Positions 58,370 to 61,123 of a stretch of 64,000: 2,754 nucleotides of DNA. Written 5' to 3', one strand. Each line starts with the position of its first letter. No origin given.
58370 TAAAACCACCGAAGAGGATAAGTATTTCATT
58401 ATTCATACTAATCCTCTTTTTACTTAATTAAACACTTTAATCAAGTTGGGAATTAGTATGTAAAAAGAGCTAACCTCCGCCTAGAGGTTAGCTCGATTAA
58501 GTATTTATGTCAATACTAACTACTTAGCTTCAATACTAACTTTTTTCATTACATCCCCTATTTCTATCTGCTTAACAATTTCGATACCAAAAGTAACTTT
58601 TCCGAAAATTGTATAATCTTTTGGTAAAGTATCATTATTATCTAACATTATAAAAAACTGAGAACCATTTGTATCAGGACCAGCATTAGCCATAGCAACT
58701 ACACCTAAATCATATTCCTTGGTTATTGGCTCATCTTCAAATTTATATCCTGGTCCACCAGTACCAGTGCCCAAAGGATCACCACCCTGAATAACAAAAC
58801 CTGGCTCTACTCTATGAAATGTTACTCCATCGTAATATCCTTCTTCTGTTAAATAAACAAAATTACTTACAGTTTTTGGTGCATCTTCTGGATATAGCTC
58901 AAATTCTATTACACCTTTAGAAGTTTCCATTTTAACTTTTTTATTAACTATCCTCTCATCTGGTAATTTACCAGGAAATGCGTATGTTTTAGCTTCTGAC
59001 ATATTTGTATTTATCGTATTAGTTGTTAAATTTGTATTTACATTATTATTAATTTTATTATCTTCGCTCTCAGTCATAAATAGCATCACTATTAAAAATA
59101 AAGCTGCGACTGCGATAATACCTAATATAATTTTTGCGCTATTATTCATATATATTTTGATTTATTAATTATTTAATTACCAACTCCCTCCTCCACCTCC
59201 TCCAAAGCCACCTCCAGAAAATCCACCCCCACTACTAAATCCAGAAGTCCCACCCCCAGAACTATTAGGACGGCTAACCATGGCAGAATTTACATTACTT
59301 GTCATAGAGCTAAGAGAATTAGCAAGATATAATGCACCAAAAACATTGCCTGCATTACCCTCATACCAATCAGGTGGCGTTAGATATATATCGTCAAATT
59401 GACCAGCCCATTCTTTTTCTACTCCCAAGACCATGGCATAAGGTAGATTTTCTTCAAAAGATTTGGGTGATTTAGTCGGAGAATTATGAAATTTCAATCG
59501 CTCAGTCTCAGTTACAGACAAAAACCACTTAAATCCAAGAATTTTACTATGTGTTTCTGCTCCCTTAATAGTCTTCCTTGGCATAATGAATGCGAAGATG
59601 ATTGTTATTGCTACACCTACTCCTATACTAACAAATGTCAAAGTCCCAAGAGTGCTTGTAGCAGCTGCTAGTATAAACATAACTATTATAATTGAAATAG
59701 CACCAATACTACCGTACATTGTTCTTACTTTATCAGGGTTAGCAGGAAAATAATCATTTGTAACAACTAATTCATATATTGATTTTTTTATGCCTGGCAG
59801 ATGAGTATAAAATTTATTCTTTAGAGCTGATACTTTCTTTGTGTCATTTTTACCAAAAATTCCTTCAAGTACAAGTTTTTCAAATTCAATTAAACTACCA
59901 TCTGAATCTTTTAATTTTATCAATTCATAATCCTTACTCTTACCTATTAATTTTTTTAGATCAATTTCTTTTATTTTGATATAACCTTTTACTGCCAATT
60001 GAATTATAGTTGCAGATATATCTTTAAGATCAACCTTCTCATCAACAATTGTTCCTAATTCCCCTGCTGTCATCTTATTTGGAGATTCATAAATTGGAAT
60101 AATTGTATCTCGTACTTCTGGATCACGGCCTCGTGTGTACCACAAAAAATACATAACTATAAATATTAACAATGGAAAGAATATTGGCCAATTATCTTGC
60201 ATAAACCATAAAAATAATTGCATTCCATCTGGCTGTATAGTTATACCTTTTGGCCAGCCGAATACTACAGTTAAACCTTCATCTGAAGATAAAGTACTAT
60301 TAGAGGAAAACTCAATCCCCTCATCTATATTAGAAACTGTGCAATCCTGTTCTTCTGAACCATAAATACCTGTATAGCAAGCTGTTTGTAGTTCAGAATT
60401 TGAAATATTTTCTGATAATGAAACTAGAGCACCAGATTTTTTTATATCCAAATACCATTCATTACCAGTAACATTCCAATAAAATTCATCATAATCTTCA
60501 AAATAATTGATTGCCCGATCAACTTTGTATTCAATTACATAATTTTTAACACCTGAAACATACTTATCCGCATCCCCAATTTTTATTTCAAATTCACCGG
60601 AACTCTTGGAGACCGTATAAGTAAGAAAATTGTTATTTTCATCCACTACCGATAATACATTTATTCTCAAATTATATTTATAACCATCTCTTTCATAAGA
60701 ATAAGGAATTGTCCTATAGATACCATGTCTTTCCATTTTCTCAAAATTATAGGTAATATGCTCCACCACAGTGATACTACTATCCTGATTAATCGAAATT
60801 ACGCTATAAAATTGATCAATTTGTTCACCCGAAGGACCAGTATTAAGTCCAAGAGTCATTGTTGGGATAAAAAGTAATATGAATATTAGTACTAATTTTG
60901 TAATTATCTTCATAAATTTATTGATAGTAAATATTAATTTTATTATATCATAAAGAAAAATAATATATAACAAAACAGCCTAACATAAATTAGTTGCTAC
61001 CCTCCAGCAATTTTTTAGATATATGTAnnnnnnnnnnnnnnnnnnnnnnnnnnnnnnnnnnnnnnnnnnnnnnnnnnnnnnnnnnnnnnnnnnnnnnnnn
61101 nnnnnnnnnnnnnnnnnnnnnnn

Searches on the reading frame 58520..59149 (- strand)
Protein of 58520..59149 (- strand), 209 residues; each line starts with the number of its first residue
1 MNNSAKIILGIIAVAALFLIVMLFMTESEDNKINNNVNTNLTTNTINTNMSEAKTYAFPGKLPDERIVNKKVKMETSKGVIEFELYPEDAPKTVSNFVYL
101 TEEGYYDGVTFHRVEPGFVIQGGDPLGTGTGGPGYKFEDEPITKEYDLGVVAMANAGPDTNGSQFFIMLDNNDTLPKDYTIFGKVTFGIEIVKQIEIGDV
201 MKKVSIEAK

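Call 11: search_protein_families(library=pfam, proteins=[window:58520-59149:-], max_evalue=0.1)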
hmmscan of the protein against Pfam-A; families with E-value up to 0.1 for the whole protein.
window:58520-59149:- (209 aa): 2 families
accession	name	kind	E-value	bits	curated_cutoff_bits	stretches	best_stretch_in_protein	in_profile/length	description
PF00160.26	Pro_isomerase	-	2.1e-43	148.7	21.7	1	72-202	2-144/159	Cyclophilin type peptidyl-prolyl cis-trans isomerase/CLD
PF19592.4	DUF6097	-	0.05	14.2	27.5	1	3-46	61-108/152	Family of unknown function (DUF6097)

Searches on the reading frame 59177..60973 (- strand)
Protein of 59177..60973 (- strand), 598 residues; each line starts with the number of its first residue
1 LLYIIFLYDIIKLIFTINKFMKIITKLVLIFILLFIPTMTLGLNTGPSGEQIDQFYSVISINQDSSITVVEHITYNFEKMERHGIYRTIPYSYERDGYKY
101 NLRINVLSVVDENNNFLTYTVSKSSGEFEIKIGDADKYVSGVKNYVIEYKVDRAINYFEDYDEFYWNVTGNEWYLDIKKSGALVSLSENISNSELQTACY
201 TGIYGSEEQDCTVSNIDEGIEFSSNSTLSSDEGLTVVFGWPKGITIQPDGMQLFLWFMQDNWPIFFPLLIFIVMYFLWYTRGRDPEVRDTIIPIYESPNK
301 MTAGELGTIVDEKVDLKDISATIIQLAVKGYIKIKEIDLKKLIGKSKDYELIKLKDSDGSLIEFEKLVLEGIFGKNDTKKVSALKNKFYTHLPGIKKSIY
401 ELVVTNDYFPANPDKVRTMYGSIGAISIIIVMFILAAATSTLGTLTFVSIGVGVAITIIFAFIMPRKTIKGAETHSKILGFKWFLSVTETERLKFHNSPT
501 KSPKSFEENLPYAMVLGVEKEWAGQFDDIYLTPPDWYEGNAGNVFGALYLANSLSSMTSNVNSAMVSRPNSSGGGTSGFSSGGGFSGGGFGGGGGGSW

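Call 11: search_protein_families(library=pfam, proteins=[window:59177-60973:-], max_evalue=0.1)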
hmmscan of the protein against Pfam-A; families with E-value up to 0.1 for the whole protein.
window:59177-60973:- (598 aa): 3 families
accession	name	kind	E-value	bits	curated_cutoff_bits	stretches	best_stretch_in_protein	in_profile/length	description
PF20990.2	DUF2207_C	-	1e-42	147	33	1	293-526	2-247/247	Predicted membrane protein (DUF2207) C-terminal domain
PF09972.14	DUF2207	-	4.7e-27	95.7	24.4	1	52-240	2-172/172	Predicted membrane protein (DUF2207) N-terminal domain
PF19638.4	DUF6141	-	0.047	13.9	27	1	233-276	37-77/164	Family of unknown function (DUF6141)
